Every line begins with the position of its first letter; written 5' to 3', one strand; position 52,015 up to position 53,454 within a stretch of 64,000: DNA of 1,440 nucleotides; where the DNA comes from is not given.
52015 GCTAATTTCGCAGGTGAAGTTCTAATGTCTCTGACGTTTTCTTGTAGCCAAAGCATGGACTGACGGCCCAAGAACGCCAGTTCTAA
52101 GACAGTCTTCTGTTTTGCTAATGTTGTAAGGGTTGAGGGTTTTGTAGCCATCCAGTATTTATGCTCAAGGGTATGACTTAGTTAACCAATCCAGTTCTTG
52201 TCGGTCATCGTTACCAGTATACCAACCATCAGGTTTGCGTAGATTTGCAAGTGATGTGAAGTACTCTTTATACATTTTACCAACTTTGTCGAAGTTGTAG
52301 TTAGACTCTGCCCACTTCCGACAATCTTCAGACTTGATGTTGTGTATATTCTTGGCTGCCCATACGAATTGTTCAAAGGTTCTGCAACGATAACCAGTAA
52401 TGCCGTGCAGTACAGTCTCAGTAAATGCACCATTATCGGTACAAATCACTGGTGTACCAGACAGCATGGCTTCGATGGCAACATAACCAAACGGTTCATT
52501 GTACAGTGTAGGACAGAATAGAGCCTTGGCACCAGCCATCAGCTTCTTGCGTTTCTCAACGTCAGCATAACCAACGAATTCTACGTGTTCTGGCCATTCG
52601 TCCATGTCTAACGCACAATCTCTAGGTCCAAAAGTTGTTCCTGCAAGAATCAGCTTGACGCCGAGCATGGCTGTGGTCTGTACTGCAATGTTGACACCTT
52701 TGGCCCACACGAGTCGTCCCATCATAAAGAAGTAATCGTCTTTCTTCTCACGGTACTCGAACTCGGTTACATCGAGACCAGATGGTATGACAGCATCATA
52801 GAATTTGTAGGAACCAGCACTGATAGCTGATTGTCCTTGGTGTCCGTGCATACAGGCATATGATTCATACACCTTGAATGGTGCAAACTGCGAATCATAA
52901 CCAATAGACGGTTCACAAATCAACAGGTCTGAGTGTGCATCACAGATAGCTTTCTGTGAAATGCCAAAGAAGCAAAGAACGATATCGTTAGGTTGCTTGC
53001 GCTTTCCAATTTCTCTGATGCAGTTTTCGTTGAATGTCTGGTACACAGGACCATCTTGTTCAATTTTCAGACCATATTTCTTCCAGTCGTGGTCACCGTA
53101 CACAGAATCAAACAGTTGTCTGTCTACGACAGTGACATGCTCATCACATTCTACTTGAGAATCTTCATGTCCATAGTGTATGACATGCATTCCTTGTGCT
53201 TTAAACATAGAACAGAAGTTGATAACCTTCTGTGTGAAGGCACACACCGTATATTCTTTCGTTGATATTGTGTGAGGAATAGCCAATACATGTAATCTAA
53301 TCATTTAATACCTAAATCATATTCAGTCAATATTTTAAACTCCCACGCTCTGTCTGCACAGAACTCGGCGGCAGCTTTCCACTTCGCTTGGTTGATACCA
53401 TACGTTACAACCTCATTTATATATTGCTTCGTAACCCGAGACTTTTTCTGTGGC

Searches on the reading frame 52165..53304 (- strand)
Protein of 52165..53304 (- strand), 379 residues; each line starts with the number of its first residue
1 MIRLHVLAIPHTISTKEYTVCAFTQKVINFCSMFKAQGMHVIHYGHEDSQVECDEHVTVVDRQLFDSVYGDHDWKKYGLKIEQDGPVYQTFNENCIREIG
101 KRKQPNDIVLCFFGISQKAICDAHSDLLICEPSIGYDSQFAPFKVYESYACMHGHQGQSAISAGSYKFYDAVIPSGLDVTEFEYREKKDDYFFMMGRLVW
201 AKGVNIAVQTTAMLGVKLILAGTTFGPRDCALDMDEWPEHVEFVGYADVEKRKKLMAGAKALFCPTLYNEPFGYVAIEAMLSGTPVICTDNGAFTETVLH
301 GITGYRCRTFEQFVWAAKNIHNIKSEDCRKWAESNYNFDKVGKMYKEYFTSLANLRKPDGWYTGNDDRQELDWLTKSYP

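Call 12: search_protein_families(library=pfam, proteins=[window:52165-53304:-])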
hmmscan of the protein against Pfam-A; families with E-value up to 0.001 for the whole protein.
window:52165-53304:- (379 aa): 2 families
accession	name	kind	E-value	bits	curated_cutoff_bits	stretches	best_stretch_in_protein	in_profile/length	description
PF00534.26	Glycos_transf_1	-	1.3e-20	74.1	26.4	1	186-336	12-170/172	Glycosyl transferases group 1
PF13692.12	Glyco_trans_1_4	-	9.5e-16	58.8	27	1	192-316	4-135/142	Glycosyl transferases group 1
